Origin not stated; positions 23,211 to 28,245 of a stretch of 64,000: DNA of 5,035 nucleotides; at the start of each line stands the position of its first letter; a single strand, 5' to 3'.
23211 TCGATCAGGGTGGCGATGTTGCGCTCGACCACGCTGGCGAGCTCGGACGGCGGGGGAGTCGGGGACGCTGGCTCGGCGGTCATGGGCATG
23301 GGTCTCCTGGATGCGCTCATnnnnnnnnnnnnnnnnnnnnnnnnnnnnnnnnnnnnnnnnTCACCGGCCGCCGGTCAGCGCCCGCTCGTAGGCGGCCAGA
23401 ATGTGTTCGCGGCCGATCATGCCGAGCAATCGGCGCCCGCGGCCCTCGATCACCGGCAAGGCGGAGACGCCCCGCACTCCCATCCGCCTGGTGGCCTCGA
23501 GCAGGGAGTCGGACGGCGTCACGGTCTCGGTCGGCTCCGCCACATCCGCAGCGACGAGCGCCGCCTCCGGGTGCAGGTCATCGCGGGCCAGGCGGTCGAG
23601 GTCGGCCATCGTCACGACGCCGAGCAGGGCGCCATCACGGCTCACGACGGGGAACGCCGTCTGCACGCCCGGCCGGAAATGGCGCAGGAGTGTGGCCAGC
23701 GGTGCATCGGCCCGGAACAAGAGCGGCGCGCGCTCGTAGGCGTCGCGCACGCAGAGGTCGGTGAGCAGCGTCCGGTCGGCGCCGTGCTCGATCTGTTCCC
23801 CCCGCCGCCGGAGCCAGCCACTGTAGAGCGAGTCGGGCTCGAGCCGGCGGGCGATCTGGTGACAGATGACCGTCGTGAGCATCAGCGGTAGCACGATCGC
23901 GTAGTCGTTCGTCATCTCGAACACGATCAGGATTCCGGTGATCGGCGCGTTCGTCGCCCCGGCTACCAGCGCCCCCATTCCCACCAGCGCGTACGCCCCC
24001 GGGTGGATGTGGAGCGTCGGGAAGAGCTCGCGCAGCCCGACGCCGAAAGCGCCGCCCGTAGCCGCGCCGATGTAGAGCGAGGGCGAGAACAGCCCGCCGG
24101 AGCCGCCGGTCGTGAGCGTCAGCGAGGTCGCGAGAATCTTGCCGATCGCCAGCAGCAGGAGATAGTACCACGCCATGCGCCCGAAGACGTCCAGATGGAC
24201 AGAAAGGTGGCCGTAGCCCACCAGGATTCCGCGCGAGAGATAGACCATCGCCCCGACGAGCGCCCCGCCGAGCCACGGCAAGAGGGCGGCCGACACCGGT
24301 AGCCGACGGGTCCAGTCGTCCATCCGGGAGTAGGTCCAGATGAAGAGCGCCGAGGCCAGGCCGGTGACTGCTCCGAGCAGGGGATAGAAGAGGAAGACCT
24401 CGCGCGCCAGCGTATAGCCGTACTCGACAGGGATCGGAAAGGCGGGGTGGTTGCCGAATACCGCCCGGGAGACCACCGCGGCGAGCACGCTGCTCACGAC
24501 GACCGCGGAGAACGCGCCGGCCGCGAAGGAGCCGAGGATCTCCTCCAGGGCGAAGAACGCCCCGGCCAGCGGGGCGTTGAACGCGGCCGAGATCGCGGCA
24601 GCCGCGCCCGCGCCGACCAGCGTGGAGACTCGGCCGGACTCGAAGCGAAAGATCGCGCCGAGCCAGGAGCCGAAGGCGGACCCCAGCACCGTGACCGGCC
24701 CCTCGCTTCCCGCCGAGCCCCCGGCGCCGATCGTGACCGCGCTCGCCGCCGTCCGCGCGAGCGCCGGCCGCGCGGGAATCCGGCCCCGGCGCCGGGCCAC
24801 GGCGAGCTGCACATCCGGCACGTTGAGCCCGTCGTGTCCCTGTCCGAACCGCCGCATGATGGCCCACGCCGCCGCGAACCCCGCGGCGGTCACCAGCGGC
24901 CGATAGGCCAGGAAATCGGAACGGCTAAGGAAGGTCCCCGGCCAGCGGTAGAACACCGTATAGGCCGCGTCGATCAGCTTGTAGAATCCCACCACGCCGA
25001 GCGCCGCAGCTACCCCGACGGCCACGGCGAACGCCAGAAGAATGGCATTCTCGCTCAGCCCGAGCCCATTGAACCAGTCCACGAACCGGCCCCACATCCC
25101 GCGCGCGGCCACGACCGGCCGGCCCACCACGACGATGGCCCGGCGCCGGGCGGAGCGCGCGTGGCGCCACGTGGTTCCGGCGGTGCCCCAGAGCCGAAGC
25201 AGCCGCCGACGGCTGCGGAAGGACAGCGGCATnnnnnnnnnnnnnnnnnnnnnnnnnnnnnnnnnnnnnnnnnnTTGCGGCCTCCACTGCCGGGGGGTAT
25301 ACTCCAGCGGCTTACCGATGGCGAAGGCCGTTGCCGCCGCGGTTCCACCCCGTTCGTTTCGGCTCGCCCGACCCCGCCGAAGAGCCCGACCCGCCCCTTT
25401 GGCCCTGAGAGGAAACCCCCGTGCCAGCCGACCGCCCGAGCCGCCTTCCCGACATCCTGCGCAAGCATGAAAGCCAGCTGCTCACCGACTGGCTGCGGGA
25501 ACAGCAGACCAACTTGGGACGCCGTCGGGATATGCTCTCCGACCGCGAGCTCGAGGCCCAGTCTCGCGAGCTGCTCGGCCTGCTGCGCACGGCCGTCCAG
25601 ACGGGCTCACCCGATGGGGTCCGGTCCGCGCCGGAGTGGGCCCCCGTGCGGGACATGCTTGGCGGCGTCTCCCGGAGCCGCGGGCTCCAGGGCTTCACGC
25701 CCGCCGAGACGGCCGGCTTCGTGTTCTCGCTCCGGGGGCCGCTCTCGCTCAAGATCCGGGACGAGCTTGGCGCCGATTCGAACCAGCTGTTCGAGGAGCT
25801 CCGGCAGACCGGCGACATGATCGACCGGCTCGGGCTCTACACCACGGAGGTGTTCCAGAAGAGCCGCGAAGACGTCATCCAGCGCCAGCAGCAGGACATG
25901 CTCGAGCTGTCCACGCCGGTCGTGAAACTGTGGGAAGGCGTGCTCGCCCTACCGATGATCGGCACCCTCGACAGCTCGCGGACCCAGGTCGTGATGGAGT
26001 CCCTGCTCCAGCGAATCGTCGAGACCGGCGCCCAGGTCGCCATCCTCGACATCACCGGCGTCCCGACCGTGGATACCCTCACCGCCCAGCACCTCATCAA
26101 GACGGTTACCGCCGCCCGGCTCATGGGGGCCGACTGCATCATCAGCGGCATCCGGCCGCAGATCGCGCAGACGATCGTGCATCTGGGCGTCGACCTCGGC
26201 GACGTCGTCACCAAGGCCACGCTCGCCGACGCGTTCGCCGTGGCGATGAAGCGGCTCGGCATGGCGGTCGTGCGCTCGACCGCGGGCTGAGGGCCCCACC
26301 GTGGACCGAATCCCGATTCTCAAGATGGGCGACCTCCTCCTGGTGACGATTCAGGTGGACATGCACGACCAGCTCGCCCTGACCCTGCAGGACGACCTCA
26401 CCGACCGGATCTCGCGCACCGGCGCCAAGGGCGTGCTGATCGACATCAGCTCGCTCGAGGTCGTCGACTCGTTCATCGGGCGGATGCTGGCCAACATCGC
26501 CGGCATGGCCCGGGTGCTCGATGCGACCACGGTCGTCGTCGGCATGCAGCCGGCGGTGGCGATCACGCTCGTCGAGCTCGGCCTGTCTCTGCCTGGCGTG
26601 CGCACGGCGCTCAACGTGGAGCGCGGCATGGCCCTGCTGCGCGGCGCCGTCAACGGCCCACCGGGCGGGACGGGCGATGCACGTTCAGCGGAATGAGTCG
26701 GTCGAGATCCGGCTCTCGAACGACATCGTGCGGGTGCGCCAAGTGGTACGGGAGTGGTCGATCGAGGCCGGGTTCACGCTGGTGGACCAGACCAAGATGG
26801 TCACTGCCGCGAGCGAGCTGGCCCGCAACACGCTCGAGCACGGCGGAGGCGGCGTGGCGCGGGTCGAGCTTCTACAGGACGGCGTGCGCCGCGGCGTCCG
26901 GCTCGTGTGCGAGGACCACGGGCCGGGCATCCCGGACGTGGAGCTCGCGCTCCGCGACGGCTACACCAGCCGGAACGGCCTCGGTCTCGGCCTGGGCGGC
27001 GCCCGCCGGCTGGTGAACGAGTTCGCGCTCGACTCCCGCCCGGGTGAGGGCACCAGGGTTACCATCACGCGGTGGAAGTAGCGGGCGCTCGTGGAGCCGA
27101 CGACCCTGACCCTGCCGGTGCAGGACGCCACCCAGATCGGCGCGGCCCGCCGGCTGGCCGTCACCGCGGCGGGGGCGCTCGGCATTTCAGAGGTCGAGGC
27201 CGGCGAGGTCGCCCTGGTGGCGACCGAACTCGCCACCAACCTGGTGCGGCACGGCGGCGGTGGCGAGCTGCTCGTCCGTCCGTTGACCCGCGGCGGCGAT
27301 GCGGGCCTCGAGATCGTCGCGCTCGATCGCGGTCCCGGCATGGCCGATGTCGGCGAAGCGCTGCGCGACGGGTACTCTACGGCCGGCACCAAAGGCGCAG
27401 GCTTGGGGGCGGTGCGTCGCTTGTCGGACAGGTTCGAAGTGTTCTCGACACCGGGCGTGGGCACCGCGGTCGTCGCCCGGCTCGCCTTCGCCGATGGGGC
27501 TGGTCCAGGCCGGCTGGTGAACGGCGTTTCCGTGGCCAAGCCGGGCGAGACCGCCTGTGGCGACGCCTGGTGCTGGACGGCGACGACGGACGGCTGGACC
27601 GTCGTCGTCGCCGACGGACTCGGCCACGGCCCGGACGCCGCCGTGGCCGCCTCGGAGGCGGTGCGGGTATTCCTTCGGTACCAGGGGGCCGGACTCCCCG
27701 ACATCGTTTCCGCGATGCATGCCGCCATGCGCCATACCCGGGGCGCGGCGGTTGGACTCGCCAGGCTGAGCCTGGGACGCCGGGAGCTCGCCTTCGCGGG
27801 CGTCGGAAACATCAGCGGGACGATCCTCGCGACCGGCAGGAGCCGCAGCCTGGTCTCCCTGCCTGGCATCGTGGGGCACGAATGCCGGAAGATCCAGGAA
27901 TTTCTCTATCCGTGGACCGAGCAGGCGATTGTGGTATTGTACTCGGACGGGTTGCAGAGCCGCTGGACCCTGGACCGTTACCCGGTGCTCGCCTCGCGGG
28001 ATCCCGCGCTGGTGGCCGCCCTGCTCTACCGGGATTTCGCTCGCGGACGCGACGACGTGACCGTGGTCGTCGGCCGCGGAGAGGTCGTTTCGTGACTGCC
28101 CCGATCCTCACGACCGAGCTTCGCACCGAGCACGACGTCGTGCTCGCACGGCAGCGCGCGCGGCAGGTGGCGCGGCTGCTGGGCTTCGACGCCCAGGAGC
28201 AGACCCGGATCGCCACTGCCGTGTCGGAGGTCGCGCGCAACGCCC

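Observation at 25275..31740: Stressosome-type RsbR-RsbS-RsbT operon with three tandem RsbT-like domains feeding a PP2C phosphatase and a two-kinase relay instead of a sigma factor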

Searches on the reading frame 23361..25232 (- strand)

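Call 39: search_protein_families(library=pfam, proteins=[window:23361-25232:-], max_evalue=0.001)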
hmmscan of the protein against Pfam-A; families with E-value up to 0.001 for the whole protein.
window:23361-25232:- (623 aa): 2 families
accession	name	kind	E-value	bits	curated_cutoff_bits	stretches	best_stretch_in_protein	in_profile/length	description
PF00654.25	Voltage_CLC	-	3.7e-86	289.9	24.8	1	119-461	2-345/346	Voltage gated chloride channel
PF00571.33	CBS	-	1.4e-15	57.8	24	2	567-615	8-55/57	CBS domain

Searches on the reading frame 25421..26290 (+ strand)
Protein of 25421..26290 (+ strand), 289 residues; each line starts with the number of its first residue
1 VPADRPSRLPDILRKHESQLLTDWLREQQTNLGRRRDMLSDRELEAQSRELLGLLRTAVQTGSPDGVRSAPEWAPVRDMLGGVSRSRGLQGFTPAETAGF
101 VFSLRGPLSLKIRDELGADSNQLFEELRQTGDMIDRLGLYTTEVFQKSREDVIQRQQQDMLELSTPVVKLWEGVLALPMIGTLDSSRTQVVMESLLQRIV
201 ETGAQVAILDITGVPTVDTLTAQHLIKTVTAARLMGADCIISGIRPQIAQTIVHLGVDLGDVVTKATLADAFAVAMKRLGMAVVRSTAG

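Call 4: search_protein_families(library=pfam, proteins=[window:25421-26290:+], max_evalue=0.01)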
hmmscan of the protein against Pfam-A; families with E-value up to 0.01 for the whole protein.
window:25421-26290:+ (289 aa): 2 families
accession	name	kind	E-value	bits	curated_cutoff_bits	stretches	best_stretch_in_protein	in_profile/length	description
PF14361.12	RsbRD_N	-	1.6e-24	87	24.3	1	9-108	1-99/104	RsbT co-antagonist protein rsbRD N-terminal domain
PF01740.26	STAS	-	2.1e-13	50.4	22.6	1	169-269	5-104/106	STAS domain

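Call 5: search_protein_families(library=ncbifam, proteins=[window:25421-26290:+], max_evalue=0.01)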
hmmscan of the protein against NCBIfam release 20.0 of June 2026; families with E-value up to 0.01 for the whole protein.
window:25421-26290:+ (289 aa): 1 family
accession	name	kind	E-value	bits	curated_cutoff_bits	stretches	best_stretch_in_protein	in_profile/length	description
NF052652.1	YtvA_fam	equivalog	1.5e-21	77.1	250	1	146-270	117-241/243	YtvA family blue-light photoreceptor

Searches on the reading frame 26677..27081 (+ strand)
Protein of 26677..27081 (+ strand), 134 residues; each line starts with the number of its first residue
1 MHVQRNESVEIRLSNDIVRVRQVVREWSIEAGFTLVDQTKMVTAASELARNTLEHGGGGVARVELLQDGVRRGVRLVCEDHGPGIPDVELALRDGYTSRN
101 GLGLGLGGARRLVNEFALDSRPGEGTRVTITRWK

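Call 4: search_protein_families(library=pfam, proteins=[window:26677-27081:+], max_evalue=0.01)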
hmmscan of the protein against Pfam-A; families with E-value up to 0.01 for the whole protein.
window:26677-27081:+ (134 aa): 2 families
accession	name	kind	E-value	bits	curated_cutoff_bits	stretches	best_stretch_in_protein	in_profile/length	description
PF02518.31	HATPase_c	-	1.6e-12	48.3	26.4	1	37-131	2-106/111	Histidine kinase-, DNA gyrase B-, and HSP90-like ATPase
PF13581.12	HATPase_c_2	-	8.1e-11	42.5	27.4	1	17-131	8-126/127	Histidine kinase-like ATPase domain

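Call 5: search_protein_families(library=ncbifam, proteins=[window:26677-27081:+], max_evalue=0.01)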
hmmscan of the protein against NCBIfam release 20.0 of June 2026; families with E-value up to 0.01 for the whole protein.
window:26677-27081:+ (134 aa): 3 families
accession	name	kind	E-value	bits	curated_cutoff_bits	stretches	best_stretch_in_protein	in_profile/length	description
TIGR01925.2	spIIAB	equivalog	5.4e-11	42.5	135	1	18-132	15-134/137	anti-sigma F factor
NF041045.1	RsbA_anti_sig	subfamily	1.1e-09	38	210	1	9-130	183-300/303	anti-sigma factor RsbA family regulatory protein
NF010411.0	PRK13837.1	equivalog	0.0038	15.3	647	1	71-130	605-671/828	two-component system VirA-like sensor kinase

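Call 29: search_solved_structures(query=window:26677-27081:+, max_evalue=0.001)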
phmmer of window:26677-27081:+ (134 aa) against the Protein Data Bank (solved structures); distinct sequences matched with E-value up to 0.001: 4.
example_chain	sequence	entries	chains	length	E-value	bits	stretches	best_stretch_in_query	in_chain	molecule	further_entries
1tid_A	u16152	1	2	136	4.2e-05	26.9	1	24-130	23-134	Anti-sigma F factor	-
1th8_A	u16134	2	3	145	4.2e-05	26.8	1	24-130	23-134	Anti-sigma F factor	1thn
1til_A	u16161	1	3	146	4.4e-05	26.8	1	24-130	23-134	Anti-sigma F factor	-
1l0o_A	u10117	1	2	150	4.7e-05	26.7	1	24-130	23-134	Anti-sigma F factor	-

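Call 45: search_solved_structures(query=window:26677-27081:+, max_evalue=1, show_alignments=2)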
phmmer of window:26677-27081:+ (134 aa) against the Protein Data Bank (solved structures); distinct sequences matched with E-value up to 1: 13.
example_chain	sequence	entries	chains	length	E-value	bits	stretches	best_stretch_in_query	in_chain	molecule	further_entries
1tid_A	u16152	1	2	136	4.2e-05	26.9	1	24-130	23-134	Anti-sigma F factor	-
1th8_A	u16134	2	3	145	4.2e-05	26.8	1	24-130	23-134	Anti-sigma F factor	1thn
1til_A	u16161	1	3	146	4.4e-05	26.8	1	24-130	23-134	Anti-sigma F factor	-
1l0o_A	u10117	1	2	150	4.7e-05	26.7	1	24-130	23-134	Anti-sigma F factor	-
9p6i_A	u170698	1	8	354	0.0031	20.8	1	30-125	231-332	histidine kinase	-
1ys3_A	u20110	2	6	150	0.0079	19.5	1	46-108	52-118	Sensor-type histidine kinase prrB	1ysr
1r62_A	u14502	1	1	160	0.11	15.8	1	68-116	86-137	Nitrogen regulation protein NR(II)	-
7nhn_j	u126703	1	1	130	0.12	15.7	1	53-112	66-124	30S ribosomal protein S9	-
8uu4_i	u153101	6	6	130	0.12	15.6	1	53-112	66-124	Small ribosomal subunit protein uS9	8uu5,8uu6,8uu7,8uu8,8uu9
4i5s_A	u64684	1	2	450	0.18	15.1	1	15-130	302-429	Putative histidine kinase CovS; VicK-like protein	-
3ke6_A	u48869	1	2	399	0.26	14.6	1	19-131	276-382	Protein Rv1364c/MT1410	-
7z8n_A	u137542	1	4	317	0.47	13.8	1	45-129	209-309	Histidine kinase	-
3a0t_A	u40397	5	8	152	0.48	13.7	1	36-114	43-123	Sensor protein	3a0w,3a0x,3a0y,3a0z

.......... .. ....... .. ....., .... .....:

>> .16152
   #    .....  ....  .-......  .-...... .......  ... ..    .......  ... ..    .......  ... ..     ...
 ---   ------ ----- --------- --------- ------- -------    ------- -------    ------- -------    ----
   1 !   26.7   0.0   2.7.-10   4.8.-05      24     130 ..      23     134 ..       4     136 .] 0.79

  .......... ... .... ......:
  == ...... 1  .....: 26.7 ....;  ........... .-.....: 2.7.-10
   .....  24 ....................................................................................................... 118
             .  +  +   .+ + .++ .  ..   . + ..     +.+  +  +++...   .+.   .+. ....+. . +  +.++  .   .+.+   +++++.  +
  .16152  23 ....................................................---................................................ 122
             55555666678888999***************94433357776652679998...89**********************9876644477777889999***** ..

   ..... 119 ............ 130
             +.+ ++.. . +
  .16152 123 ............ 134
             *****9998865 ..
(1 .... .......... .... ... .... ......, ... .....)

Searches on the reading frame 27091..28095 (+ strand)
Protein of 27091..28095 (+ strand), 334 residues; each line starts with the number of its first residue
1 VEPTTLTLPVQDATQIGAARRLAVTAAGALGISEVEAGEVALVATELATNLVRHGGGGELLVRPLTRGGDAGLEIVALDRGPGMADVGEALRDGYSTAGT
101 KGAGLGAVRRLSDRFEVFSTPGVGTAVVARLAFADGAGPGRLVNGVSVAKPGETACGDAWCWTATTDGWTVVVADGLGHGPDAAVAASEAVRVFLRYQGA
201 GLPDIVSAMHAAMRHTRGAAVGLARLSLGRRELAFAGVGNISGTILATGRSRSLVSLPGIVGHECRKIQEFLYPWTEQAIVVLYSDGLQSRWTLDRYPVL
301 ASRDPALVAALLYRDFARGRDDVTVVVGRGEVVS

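Call 4: search_protein_families(library=pfam, proteins=[window:27091-28095:+], max_evalue=0.01)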
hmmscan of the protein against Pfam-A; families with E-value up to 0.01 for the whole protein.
window:27091-28095:+ (334 aa): 4 families
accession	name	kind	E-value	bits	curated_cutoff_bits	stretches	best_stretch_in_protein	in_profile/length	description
PF13581.12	HATPase_c_2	-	1.5e-13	51.3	27.4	1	12-129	4-125/127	Histidine kinase-like ATPase domain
PF07228.17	SpoIIE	-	3.3e-11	43.9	25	1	167-327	3-188/192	Stage II sporulation protein E (SpoIIE)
PF02518.31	HATPase_c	-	2.5e-06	28.3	26.4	1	41-132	7-108/111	Histidine kinase-, DNA gyrase B-, and HSP90-like ATPase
PF13672.11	PP2C_2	-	2.6e-05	24.3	24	1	153-208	9-64/209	Protein phosphatase 2C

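Call 5: search_protein_families(library=ncbifam, proteins=[window:27091-28095:+], max_evalue=0.01)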
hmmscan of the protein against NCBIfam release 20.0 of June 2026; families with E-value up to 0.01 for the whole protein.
window:27091-28095:+ (334 aa): 3 families
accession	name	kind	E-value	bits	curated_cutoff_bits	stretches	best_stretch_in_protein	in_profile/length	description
NF041045.1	RsbA_anti_sig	subfamily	6.7e-11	42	210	1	6-130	181-301/303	anti-sigma factor RsbA family regulatory protein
TIGR01925.2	spIIAB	equivalog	1.1e-08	35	135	1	17-128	15-131/137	anti-sigma F factor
TIGR02865.1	spore_II_E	equivalog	8.6e-05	20.8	490.8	1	147-205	558-617/764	stage II sporulation protein E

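Call 30: search_solved_structures(query=window:27091-28095:+, max_evalue=0.001)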
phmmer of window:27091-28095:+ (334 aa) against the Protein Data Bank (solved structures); distinct sequences matched with E-value up to 0.001: 2.
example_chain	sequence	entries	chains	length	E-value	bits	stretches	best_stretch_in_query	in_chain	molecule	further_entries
3zt9_A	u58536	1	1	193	1.1e-16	64.3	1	148-329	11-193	Stage II sporulation protein E (SpoIIE)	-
3w40_A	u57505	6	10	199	1.4e-09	41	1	148-289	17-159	Phosphoserine phosphatase RsbX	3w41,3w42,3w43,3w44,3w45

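Call 67: find_homologous_proteins(query=window:27091-28092:+, max_evalue=1e-10)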
Query window:27091-28092:+ (334 aa): 7979 proteins with E <= 1e-10 among 8000 candidates; the best 120 are listed.
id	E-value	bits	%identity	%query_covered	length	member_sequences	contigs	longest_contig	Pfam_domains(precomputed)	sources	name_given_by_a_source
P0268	5.1e-210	715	100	100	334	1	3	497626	PF13581.13,PF02518.32,PF07228.18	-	-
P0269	9.9e-157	539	76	99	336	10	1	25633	PF13581.13,PF02518.32,PF07228.18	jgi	jgi:anti-sigma regulatory factor (Ser/Thr protein kinase)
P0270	5.6e-156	537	75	99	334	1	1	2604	PF13581.13,PF02518.32,PF07228.18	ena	-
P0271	6.8e-155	533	76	99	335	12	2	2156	PF13581.13,PF02518.32,PF07228.18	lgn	-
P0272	3.2e-154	531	75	99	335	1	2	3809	PF13581.13,PF02518.32,PF07228.18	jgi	jgi:anti-sigma regulatory factor (Ser/Thr protein kinase)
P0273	8.2e-154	530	75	99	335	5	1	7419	PF13581.13,PF02518.32,PF07228.18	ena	-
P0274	7.0e-150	517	73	99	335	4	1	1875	PF13581.13,PF02518.32,PF07228.18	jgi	jgi:anti-sigma regulatory factor (Ser/Thr protein kinase)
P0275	4.2e-144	498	72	100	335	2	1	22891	PF13581.13,PF02518.32,PF07228.18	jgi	jgi:anti-sigma regulatory factor (Ser/Thr protein kinase)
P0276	8.5e-141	487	70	99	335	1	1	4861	PF13581.13,PF07228.18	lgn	-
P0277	2.2e-139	482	69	99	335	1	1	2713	PF13581.13,PF02518.32,PF07228.18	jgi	jgi:anti-sigma regulatory factor (Ser/Thr protein kinase)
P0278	1.2e-133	464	68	95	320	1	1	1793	PF13581.13,PF02518.32,PF07228.18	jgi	jgi:anti-sigma regulatory factor (Ser/Thr protein kinase)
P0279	4.4e-133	462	67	99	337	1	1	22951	PF13581.13,PF02518.32,PF07228.18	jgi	jgi:anti-sigma regulatory factor (Ser/Thr protein kinase)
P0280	4.8e-128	445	67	99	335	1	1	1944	PF13581.13,PF02518.32,PF07228.18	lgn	-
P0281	8.3e-127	441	65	97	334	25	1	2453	PF13581.13,PF02518.32,PF07228.18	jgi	-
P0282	1.9e-126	440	65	99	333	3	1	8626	PF13672.12,PF13581.13,PF02518.32,PF07228.18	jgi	jgi:anti-sigma regulatory factor (Ser/Thr protein kinase)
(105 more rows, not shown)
